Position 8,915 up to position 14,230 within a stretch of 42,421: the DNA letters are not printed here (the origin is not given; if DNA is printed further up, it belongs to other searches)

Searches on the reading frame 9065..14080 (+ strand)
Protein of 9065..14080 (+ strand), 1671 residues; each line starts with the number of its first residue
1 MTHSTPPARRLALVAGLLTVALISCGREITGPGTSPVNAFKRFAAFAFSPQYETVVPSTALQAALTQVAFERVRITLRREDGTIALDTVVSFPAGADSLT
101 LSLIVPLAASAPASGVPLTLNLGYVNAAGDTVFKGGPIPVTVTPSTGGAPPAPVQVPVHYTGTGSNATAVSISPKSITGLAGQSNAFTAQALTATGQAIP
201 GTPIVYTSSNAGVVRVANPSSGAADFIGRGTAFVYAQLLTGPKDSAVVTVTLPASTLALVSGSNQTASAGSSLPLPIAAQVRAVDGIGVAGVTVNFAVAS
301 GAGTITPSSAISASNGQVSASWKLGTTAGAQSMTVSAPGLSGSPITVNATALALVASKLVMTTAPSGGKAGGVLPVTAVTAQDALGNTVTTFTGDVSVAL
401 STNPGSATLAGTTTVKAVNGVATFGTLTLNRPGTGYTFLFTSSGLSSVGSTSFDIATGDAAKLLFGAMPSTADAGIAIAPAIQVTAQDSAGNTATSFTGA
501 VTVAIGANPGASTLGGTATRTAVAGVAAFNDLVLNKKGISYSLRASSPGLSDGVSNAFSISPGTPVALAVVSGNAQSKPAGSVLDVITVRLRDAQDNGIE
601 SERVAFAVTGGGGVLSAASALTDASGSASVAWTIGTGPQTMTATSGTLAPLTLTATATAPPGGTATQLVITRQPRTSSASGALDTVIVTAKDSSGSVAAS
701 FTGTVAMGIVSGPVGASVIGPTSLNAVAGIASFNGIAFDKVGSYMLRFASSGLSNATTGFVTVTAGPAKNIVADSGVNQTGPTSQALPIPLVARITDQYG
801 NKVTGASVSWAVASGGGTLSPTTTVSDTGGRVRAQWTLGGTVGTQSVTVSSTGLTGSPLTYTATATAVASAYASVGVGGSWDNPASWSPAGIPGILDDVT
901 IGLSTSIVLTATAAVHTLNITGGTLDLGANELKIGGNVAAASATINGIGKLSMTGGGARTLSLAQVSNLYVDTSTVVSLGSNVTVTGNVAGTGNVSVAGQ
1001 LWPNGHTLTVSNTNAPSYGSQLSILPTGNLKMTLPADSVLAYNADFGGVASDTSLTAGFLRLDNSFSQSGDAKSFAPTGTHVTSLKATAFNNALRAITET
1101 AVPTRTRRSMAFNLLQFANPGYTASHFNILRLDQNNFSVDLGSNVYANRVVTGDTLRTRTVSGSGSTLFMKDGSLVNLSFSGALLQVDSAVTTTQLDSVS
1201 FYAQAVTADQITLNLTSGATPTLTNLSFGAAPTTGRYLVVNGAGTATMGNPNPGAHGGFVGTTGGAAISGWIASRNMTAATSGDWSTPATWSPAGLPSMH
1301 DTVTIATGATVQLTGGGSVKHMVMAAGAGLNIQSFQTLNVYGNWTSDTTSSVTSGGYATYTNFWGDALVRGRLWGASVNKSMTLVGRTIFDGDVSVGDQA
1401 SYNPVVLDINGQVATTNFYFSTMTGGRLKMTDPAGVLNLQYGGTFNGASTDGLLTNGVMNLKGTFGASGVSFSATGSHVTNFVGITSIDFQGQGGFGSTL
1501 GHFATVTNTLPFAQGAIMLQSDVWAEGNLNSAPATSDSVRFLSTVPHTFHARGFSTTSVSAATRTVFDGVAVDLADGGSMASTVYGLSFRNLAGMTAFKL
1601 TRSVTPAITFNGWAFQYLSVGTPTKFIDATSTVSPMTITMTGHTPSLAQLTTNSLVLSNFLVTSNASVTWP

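Call 33: search_protein_families(library=pfam, proteins=[window:9065-14080:+], max_evalue=0.001)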
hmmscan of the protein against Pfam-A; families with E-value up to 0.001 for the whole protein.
window:9065-14080:+ (1671 aa): 1 family
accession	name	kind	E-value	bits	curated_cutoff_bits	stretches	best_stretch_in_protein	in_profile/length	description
PF02369.22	Big_1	-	5.4e-15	55.7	34.9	3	791-862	21-91/93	Bacterial Ig-like domain (group 1)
